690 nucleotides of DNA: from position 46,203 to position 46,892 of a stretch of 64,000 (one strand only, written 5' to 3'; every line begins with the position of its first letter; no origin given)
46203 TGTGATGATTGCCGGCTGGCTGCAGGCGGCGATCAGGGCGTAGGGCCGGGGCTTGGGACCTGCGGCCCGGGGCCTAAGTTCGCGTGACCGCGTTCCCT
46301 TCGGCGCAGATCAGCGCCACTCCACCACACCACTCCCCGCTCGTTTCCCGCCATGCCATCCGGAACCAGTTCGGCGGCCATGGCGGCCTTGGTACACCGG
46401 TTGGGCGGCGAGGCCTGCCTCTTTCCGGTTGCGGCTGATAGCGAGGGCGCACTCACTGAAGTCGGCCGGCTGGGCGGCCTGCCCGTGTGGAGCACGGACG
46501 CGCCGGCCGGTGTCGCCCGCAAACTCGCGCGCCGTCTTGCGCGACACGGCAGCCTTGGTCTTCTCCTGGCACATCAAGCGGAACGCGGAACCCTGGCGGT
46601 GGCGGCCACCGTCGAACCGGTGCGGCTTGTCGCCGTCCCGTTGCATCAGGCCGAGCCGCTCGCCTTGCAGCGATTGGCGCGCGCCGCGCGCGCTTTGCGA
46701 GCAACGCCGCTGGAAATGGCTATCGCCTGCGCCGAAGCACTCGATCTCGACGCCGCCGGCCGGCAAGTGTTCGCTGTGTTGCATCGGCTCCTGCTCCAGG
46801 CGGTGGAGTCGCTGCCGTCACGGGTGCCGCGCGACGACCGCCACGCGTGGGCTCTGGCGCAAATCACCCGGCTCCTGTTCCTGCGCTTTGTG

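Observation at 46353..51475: PglX/Eco57I-like N6-adenine methyltransferase plus SNF2 helicase with no nuclease: candidate undescribed DNA-modification/defence-like module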

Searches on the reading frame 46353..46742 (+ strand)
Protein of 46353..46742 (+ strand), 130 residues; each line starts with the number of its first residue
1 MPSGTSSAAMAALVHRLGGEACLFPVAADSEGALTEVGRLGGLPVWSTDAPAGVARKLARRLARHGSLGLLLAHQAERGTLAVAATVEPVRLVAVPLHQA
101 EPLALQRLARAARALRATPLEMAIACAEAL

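Call 57: search_protein_families(library=pfam, proteins=[window:46353-46742:+], max_evalue=10)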
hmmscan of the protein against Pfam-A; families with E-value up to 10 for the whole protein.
window:46353-46742:+ (130 aa): 0 families

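Call 86: search_solved_structures(query=A4, max_evalue=10)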
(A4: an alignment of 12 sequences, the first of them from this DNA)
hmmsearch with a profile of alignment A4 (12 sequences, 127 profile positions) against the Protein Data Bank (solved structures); distinct sequences matched with E-value up to 10: 9.
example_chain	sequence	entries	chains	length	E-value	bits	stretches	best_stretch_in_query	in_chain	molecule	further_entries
6dqh_A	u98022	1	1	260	0.3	14.3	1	9-69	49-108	Beta-lactamase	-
6dr8_A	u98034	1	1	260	0.34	14.1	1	9-69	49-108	Beta-lactamase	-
6nc5_A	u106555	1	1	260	0.4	13.9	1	9-69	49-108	Beta-lactamase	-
6dn4_A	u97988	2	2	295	0.43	13.8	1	9-69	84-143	Beta-lactamase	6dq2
5upy_A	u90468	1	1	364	1.2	12.4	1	44-74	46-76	Inosine-5'-monophosphate dehydrogenase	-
5upx_A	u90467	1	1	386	1.2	12.3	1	44-74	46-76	Inosine-5'-monophosphate dehydrogenase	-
9ofa_O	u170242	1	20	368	1.5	12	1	35-62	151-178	Cyanide hydratase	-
1djq_A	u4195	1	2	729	2.1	11.5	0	11-78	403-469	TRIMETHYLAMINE DEHYDROGENASE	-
1djn_A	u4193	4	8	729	2.1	11.5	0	11-78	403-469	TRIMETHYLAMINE DEHYDROGENASE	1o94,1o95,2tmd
